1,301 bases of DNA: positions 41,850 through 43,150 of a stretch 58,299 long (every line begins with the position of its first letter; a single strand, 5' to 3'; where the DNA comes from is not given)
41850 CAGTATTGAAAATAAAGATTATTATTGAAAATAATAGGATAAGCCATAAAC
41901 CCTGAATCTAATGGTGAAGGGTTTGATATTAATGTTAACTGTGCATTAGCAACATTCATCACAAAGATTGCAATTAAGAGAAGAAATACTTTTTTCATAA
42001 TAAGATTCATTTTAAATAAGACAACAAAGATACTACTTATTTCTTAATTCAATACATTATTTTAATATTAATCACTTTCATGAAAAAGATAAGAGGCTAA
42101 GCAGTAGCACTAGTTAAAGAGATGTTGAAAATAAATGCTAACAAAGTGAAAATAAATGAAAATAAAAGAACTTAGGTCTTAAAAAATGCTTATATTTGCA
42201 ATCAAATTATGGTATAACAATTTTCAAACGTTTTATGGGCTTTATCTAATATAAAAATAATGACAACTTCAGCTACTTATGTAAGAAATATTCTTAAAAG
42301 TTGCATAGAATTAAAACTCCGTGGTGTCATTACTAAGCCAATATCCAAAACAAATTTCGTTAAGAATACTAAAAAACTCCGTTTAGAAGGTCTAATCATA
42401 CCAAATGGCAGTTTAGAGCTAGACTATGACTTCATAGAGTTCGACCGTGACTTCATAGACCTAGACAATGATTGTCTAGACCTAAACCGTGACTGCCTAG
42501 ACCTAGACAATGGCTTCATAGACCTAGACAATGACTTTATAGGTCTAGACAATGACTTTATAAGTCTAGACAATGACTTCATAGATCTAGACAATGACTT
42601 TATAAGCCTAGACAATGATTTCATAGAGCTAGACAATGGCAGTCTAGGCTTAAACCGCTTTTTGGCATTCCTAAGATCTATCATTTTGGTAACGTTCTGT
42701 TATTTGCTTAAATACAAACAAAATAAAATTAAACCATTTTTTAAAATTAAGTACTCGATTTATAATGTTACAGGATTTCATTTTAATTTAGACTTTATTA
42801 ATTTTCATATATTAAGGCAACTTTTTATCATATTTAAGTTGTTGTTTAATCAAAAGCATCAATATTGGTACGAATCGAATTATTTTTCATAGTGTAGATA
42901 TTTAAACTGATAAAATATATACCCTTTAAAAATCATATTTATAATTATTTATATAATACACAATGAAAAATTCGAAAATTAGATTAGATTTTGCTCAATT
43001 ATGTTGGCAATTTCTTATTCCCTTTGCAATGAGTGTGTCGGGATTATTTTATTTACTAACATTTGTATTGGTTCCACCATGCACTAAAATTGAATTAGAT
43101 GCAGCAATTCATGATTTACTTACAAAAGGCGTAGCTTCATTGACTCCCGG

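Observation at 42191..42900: Element A: promoter-like box, conserved 5' box, 12 x 21-bp array and conserved 3' box, preceding an orphan-family gene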

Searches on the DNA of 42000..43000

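Call 101: search_rna_families(source=window, start=42000, end=43000, threshold=evalue, max_evalue=1)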
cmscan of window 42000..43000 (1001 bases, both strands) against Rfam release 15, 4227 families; matches with E-value up to 1: 3.
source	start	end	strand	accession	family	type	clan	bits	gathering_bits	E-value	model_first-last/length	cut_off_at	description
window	42447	42577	-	RF03942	mir-5727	Gene; miRNA;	-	20.3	100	0.62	1-92/92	no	mir-5727 microRNA precursor family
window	42597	42655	-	RF04089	mir-753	Gene; miRNA;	-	19.9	62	0.57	1-62/62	no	mir-753 microRNA precursor family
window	42490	42555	-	RF00130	mir-192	Gene; miRNA;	-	18.2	54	0.35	1-76/76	no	mir-192/215 microRNA precursor family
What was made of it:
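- On Any Rfam RNA family: At E <= 1 on 42000-43000, only three sub-threshold microRNA-model hits on the minus strand of the array (18-20 bits against thresholds of 54-100) (call 101).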
